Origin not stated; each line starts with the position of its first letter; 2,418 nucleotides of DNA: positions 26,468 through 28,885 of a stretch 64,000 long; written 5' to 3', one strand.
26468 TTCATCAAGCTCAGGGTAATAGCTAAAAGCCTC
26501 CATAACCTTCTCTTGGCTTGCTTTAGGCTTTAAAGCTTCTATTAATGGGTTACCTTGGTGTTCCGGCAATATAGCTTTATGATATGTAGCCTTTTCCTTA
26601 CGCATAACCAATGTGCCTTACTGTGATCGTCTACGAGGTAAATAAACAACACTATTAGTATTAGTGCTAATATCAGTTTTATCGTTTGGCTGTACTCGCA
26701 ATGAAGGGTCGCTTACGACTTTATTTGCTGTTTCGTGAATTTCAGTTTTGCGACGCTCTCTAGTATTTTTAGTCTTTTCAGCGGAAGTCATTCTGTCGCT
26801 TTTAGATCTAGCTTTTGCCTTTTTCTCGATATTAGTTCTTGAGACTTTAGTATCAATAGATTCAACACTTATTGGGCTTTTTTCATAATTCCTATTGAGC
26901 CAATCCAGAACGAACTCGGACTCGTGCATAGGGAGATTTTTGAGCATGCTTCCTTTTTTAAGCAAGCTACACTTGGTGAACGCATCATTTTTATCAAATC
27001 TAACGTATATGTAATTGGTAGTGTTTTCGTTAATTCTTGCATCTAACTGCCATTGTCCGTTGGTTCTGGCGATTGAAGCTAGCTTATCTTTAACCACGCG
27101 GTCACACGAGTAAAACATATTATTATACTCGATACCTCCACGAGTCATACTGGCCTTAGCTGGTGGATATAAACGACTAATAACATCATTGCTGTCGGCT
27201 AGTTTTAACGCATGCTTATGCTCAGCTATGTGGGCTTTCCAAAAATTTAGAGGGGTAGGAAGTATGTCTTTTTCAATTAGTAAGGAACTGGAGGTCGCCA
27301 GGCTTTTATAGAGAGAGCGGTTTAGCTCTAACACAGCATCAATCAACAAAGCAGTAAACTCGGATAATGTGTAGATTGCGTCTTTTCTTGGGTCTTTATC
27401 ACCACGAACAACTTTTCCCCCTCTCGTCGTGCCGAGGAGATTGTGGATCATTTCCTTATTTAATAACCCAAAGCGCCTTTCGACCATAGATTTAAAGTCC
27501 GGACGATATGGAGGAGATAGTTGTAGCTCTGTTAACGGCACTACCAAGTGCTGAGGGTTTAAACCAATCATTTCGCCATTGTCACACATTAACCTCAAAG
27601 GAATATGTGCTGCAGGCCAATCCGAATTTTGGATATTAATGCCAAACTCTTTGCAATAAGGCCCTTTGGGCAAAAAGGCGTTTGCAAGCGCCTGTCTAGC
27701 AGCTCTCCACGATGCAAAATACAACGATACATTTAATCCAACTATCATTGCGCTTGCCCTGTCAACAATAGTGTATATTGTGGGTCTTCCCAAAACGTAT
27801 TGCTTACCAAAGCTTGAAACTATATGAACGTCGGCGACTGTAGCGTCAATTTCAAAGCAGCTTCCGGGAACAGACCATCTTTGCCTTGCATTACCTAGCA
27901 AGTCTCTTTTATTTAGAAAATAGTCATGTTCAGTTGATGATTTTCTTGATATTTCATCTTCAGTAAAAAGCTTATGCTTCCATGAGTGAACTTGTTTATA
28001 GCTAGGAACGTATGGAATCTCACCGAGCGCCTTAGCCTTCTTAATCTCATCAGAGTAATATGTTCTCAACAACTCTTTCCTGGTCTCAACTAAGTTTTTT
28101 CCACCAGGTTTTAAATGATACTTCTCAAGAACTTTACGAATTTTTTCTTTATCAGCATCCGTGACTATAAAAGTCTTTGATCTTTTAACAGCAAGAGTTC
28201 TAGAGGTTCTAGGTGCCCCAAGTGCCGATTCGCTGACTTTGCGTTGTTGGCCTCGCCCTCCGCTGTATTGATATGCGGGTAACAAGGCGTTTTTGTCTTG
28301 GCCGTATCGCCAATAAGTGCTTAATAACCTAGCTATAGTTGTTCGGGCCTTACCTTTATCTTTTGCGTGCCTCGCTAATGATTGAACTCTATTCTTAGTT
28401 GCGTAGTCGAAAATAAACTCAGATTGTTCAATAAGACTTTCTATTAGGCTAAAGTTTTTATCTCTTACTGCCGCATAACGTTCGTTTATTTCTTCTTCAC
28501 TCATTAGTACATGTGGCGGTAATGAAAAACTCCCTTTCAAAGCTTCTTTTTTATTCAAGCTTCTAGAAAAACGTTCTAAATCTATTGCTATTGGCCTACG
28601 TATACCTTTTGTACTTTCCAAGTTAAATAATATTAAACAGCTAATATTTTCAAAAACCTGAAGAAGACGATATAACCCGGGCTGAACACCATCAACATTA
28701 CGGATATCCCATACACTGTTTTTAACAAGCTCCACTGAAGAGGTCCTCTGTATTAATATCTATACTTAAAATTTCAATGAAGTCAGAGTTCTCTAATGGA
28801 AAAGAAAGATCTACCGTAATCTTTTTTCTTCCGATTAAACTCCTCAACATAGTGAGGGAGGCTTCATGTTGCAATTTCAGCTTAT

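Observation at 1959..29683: Base-precise Tn7-like island inserted at the yhiN stop codon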

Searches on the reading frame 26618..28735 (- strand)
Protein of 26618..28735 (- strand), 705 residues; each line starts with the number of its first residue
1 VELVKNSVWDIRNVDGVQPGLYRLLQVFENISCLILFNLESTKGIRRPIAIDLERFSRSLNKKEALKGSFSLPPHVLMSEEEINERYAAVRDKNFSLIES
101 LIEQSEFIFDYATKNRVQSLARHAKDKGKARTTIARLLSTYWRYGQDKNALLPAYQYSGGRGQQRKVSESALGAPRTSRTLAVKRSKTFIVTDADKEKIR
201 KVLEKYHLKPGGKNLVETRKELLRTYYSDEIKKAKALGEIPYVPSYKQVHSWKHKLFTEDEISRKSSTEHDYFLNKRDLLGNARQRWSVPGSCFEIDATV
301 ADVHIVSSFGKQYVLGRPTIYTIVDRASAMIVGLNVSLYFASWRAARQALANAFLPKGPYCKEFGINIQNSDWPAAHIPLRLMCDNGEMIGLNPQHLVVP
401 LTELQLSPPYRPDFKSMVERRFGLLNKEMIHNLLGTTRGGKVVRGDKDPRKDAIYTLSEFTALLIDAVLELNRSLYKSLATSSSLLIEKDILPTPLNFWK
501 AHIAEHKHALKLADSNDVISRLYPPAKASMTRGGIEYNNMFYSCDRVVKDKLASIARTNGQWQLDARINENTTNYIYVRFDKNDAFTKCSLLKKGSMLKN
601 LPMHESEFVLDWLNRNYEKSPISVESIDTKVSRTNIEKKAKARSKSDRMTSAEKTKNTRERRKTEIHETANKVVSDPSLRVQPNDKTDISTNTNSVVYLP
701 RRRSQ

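Call 5: search_protein_families(library=pfam, proteins=[window:26618-28735:-])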
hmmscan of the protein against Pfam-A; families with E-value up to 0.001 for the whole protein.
window:26618-28735:- (705 aa): 0 families

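Call 24: search_protein_families(library=ncbifam, proteins=[window:26618-28735:-], max_evalue=0.01)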
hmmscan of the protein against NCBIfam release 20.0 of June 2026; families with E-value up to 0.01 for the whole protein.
window:26618-28735:- (705 aa): 0 families

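Call 36: search_dna_similar(query=window:26618-28735:-, collection=plasmids, mode=protein, max_rows=25, rows=spread)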
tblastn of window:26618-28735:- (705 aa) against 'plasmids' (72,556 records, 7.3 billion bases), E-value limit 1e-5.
Records with a match: 3298; places in all: 3585; records where one place covers at least 80% of the query: 387.
Best place of each record, by identity: <60% 3298.
By first word of the organism name: Escherichia 810; Klebsiella 790; Salmonella 459; Enterobacter 243; Acinetobacter 137; Pseudomonas 125; Citrobacter 93; Aeromonas 44; Bacillus 40; Providencia 31; and 112 more.
By predicted mobility (MOB-suite, as given by PLSDB): conjugative 2349; non-mobilizable 596; mobilizable 353.
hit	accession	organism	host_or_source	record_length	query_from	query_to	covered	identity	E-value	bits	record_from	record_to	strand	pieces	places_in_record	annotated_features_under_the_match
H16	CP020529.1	Enterobacter cloacae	Homo sapiens,human,blood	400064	1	702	100%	50.8%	0e+0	750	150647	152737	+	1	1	transposase | heteromeric transposase endonuclease subunit TnsA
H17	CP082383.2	Salmonella enterica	animal-swine-market swine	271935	1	705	100%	39.9%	7e-164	530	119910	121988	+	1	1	transposase | TnsA endonuclease N-terminal domain-containing protein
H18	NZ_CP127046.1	Pseudomonas amygdali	Cucumis sativus,Culture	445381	1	621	88%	30.4%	1e-72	264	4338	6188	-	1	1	Mu transposase C-terminal domain-containing protein | TnsA endonuclease N-terminal domain-containing protein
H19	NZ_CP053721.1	Escherichia coli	pig,cell culture,slaughterhouse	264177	91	605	73%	27.3%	8e-47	187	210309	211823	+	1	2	DDE-type integrase/transposase/recombinase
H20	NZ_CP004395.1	Celeribacter indicus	-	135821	290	589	43%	26.2%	2e-12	79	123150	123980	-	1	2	Mu transposase C-terminal domain-containing protein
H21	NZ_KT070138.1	Klebsiella pneumoniae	-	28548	277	545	38%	26.2%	5e-7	61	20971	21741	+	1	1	Mu transposase C-terminal domain-containing protein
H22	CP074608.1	Salmonella enterica subsp. enterica serovar Typhimurium ...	animal,parrot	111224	277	545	38%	26.2%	5e-7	61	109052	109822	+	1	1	DDE-type integrase/transposase/recombinase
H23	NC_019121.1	Salmonella enterica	-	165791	277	545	38%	26.2%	5e-7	61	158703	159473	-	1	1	Mu transposase C-terminal domain-containing protein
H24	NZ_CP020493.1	Salmonella enterica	chicken skin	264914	277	545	38%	26.2%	5e-7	61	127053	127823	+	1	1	Mu transposase C-terminal domain-containing protein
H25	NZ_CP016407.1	Salmonella enterica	chicken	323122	277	545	38%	26.2%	5e-7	61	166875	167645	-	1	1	Mu transposase C-terminal domain-containing protein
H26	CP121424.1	Salmonella enterica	feces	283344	277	545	38%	26.2%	7e-7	61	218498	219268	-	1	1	none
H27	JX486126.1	uncultured bacterium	-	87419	277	545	38%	26.2%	8e-7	61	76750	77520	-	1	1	tniDeltaA1: putative transposase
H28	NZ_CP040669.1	Salmonella enterica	porcine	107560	277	545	38%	26.2%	8e-7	61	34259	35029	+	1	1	none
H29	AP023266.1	Klebsiella pneumoniae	-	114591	277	545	38%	26.2%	8e-7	61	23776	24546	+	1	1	integrase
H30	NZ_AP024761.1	Klebsiella pneumoniae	Homo sapiens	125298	277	545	38%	26.2%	8e-7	61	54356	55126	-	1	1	none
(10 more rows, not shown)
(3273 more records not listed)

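Call 37: get_annotated_region(hit=H17, flank=12000)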
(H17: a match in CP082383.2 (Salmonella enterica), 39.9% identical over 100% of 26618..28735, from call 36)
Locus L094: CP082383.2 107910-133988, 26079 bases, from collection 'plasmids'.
description: Salmonella enterica subsp. enterica serovar Bredeney strain FSIS1702037 plasmid pF18S044-1, complete sequence
organism: Salmonella enterica (NCBI taxid 134047)
taxonomy: Bacteria; Pseudomonadota; Gammaproteobacteria; Enterobacterales; Enterobacteriaceae; Salmonella; Salmonella enterica
host: -; source: animal-swine-market swine; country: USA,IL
typing (MOB-suite, as given by PLSDB): conjugative; replicon IncHI2A,rep_cluster_1088; relaxase MOBH; mating-pair formation MPF_F
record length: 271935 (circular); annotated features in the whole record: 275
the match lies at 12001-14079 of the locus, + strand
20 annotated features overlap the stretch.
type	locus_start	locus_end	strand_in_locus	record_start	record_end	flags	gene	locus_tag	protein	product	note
CDS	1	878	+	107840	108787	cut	-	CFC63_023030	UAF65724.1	metallophosphoesterase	-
CDS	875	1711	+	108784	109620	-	-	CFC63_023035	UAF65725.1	hypothetical protein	-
CDS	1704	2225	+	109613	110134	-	-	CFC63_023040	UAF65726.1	hypothetical protein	-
CDS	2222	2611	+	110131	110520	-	-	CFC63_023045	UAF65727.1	hypothetical protein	-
CDS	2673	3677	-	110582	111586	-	-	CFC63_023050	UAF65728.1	ParB family protein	-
CDS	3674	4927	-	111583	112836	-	-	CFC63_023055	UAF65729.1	ParA family protein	-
CDS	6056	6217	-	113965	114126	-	-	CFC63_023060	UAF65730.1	hypothetical protein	-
CDS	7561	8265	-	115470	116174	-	-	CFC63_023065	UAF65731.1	IS6-like element IS26 family transposase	-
CDS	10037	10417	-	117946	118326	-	-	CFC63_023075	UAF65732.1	hypothetical protein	-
CDS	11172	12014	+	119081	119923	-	-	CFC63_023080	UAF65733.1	TnsA endonuclease N-terminal domain-containing protein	-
CDS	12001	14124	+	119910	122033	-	-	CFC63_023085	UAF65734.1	transposase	-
CDS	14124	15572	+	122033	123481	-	-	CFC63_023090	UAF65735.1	ATP-binding protein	-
CDS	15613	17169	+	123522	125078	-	-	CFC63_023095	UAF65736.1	TnsD family Tn7-like transposition protein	-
CDS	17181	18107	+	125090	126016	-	-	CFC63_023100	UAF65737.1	hypothetical protein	-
CDS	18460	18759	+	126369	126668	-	-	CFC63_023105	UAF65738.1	helix-turn-helix transcriptional regulator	-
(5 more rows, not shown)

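Call 38: get_annotated_region(hit=H16, flank=16000)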
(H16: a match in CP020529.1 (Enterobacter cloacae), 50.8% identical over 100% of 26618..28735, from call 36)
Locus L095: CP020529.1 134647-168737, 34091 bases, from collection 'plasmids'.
description: Enterobacter cloacae strain 174 plasmid unnamed1, complete sequence
organism: Enterobacter cloacae (NCBI taxid 550)
taxonomy: Bacteria; Pseudomonadota; Gammaproteobacteria; Enterobacterales; Enterobacteriaceae; Enterobacter; Enterobacter cloacae
host: -; source: Homo sapiens,human,blood; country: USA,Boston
typing (MOB-suite, as given by PLSDB): conjugative; replicon IncHI2A,rep_cluster_1088; relaxase MOBH; mating-pair formation MPF_F
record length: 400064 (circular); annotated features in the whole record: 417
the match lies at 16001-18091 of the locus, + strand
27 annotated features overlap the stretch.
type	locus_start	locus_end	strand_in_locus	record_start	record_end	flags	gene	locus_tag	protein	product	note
CDS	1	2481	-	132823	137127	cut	-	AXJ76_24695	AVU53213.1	hypothetical protein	-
CDS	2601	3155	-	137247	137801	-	-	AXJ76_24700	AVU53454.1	plasmid transfer protein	-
CDS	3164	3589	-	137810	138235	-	-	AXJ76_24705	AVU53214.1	htdF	-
CDS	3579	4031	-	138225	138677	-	-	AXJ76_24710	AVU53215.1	transfer repressor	-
CDS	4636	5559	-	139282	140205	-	-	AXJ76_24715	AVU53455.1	IS5/IS1182 family transposase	-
CDS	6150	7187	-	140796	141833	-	-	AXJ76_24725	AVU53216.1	stbA family protein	-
CDS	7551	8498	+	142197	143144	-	-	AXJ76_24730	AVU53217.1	hypothetical protein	-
CDS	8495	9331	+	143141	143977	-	-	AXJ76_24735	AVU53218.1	hypothetical protein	-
CDS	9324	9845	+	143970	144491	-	-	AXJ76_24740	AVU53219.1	hypothetical protein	-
CDS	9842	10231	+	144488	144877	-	-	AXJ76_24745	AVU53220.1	hypothetical protein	-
CDS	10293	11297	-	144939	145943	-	-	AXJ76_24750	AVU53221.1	peptide transporter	-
CDS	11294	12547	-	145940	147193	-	-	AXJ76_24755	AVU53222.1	ParA family protein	-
CDS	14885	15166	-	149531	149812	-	-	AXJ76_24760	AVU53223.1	hypothetical protein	-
CDS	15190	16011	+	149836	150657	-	-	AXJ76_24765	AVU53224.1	heteromeric transposase endonuclease subunit TnsA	-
CDS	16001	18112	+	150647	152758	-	-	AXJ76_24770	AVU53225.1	transposase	-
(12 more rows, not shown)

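Call 51: search_protein_families(library=pfam, proteins=[window:26618-28735:-, L094:17181-18107:+], max_evalue=5)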
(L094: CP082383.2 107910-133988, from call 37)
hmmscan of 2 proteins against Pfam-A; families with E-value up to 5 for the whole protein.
window:26618-28735:- (705 aa): 2 families
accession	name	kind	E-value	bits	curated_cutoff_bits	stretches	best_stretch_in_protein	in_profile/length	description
PF02899.23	Phage_int_SAM_1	-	0.058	14.1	22.3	1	110-140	41-71/83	Phage integrase, N-terminal SAM-like domain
PF18730.6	HEPN_Cthe2314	-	0.072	13.5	27.1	1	611-687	66-143/174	Cthe_2314-like HEPN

L094:17181-18107:+ (308 aa): 1 family
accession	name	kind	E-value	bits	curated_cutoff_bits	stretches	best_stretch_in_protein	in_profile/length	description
PF06527.16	TniQ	-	0.0006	20.9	27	1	3-144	7-142/142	TniQ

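Call 52: search_solved_structures(query=window:26618-28735:-, show_alignments=1)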
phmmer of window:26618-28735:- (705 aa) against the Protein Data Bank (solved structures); distinct sequences matched with E-value up to 0.001: 7.
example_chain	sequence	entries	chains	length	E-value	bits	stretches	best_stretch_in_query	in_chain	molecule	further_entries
7pik_A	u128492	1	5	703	6.7e-46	160.1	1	78-606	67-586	Transposon Tn7 transposition protein TnsB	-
30jv_A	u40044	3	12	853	1.2e-11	46.8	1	295-672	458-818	TnsA endonuclease N-terminal domain-containing protein,TnsB transposase | PseTnsAB artificial fusion protein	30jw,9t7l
30ga_R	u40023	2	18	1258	1.7e-11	46.4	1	295-672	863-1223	Maltose/maltodextrin-binding periplasmic protein,TnsA endonuclease N-terminal domain-conta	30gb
8rdu_R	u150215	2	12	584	5.2e-09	38.2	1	293-474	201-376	TnsB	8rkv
7svw_A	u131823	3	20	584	5.2e-09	38.2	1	293-474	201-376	TnsB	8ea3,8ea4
8aa5_AP1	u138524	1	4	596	5.4e-09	38.1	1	293-474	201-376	TnsB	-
9y7b_A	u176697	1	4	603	7.1e-07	31.1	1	294-465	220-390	IF3A Tn6677 TnsB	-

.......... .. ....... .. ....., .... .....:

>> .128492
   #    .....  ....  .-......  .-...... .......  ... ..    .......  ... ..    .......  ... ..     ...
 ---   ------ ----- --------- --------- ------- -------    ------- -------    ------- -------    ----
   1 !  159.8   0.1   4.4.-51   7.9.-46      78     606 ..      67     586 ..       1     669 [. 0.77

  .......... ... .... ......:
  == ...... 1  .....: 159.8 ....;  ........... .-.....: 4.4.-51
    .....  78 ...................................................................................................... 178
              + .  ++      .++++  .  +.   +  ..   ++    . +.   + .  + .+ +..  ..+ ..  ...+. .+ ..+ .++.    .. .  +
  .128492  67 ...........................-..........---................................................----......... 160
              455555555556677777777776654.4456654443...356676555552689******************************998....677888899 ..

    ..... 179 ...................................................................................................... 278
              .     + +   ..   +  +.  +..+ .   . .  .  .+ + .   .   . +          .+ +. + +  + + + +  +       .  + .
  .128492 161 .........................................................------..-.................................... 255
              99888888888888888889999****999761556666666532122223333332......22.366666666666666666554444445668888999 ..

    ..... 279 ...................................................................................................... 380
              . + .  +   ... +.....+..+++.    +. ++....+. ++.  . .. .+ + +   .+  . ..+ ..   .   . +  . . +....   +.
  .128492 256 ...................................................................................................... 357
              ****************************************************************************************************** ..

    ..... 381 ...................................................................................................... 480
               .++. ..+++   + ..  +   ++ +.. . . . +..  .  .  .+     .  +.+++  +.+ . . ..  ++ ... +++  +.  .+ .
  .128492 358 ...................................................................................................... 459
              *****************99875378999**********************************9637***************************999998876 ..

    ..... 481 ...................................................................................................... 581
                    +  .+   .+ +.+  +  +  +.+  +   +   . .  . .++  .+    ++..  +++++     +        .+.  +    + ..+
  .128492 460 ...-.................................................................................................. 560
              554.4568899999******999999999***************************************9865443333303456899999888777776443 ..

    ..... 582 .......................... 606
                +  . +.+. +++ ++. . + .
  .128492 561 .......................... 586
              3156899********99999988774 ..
